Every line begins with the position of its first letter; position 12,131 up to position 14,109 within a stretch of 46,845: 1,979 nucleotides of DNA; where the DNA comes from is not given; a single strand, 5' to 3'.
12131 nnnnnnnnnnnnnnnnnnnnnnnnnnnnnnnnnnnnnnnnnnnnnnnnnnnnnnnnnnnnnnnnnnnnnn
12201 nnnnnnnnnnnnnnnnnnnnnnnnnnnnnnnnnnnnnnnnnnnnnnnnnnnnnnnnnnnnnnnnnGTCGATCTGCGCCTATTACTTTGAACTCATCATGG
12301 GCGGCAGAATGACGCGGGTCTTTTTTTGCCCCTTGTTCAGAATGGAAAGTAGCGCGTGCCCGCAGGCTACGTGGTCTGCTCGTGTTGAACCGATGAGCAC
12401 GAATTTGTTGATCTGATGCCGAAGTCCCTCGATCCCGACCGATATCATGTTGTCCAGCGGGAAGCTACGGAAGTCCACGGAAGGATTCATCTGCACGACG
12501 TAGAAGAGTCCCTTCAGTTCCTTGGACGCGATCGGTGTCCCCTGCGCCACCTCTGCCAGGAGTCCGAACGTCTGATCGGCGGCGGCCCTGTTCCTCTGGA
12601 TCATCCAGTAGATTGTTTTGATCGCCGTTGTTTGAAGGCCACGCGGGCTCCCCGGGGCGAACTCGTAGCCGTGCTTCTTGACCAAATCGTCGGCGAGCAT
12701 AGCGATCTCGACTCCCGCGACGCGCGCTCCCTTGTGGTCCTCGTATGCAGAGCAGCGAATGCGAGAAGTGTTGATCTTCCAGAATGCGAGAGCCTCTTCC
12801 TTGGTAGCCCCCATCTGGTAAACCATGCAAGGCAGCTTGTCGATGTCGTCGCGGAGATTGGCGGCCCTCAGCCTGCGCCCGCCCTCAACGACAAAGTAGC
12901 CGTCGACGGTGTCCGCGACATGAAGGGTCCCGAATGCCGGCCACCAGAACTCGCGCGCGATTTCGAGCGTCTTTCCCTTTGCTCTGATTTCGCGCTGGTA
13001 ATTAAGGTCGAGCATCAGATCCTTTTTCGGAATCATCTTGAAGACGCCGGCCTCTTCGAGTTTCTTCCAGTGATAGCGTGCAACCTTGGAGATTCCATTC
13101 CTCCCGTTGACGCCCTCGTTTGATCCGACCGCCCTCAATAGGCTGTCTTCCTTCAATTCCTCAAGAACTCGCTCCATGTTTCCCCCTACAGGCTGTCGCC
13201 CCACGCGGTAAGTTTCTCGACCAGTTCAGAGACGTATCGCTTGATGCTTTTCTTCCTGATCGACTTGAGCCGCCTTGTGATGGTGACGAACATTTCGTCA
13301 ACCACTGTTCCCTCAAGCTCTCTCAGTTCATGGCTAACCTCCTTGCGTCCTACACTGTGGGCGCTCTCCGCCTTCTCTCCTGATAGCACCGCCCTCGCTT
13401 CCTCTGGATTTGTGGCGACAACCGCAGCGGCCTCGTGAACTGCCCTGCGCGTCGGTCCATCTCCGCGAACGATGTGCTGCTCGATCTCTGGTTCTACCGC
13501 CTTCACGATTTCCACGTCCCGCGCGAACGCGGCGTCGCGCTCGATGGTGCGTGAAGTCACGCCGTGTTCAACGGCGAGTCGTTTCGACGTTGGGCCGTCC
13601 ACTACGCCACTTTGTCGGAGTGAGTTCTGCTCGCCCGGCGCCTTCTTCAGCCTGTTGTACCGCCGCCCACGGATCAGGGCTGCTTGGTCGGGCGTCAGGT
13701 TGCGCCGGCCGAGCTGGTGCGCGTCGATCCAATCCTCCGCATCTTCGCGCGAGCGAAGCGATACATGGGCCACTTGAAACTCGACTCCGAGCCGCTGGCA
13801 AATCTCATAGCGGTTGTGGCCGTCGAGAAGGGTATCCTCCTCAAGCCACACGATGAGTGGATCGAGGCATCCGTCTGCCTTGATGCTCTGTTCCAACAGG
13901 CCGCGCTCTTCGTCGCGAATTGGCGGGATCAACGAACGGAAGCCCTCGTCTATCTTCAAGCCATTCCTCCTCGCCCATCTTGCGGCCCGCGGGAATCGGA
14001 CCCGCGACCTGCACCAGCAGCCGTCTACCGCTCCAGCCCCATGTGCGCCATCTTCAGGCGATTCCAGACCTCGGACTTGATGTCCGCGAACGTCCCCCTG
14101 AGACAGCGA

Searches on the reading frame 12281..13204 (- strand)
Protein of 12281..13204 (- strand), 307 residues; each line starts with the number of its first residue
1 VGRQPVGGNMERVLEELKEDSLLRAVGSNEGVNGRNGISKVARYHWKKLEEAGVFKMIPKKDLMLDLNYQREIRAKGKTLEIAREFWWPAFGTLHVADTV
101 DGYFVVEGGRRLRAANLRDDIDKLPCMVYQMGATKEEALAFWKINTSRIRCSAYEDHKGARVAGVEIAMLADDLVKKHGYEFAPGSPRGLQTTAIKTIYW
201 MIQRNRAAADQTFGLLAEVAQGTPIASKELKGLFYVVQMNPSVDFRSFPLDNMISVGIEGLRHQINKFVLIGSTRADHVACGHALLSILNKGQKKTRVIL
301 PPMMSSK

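Call 12: search_protein_families(library=phrogs, max_evalue=0.00001, proteins=[window:12281-13204:-])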
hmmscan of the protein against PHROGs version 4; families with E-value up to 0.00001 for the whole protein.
window:12281-13204:- (307 aa): 1 family
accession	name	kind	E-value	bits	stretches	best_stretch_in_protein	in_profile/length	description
phrog_1033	-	DNA, RNA and nucleotide metabolism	2.2e-08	35.3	1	57-169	35-160/334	ParB-like partition protein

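Call 38: search_protein_families(library=pfam, max_evalue=0.001, proteins=[window:12281-13204:-])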
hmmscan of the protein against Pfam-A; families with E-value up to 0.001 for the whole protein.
window:12281-13204:- (307 aa): 0 families

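Call 73: search_protein_families(library=pfam, max_evalue=0.1, proteins=[window:12281-13204:-])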
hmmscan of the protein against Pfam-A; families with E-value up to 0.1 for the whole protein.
window:12281-13204:- (307 aa): 1 family
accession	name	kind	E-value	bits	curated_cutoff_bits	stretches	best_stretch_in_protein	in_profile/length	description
PF12840.13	HTH_20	-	0.075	13.4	27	0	42-54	35-47/51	Helix-turn-helix domain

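Call 89: search_protein_families(library=padloc, max_evalue=0.01, proteins=[window:12281-13204:-])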
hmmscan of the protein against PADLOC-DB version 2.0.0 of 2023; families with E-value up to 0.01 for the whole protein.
window:12281-13204:- (307 aa): 0 families

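Call 90: search_protein_families(library=ncbifam, max_evalue=0.01, proteins=[window:12281-13204:-])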
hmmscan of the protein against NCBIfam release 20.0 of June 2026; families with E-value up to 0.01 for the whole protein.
window:12281-13204:- (307 aa): 0 families

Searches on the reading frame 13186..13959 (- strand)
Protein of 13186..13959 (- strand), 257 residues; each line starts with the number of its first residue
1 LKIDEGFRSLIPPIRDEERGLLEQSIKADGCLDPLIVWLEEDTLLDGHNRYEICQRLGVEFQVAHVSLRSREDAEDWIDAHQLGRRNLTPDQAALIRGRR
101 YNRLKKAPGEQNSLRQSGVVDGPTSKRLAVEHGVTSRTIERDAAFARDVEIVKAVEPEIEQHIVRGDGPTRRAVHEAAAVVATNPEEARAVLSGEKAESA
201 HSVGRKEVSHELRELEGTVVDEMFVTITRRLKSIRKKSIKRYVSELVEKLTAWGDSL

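Call 12: search_protein_families(library=phrogs, max_evalue=0.00001, proteins=[window:13186-13959:-])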
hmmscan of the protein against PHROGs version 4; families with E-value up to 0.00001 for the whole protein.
window:13186-13959:- (257 aa): 2 families
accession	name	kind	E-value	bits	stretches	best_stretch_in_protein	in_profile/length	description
phrog_21315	-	unknown function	6.9e-13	49.3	1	9-189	22-160/415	-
phrog_17439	-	unknown function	4.3e-11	43.7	1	7-167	29-192/240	-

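Call 38: search_protein_families(library=pfam, max_evalue=0.001, proteins=[window:13186-13959:-])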
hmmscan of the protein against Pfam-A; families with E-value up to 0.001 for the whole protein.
window:13186-13959:- (257 aa): 0 families

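Call 73: search_protein_families(library=pfam, max_evalue=0.1, proteins=[window:13186-13959:-])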
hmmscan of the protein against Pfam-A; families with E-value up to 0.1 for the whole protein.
window:13186-13959:- (257 aa): 2 families
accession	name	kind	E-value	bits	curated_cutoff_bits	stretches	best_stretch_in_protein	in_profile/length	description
PF09485.15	CRISPR_Cse2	-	0.012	16.5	24.6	1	150-254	18-122/137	CRISPR-associated protein Cse2 (CRISPR_cse2)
PF07638.17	Sigma70_ECF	-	0.096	13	21.1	0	101-148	130-177/185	ECF sigma factor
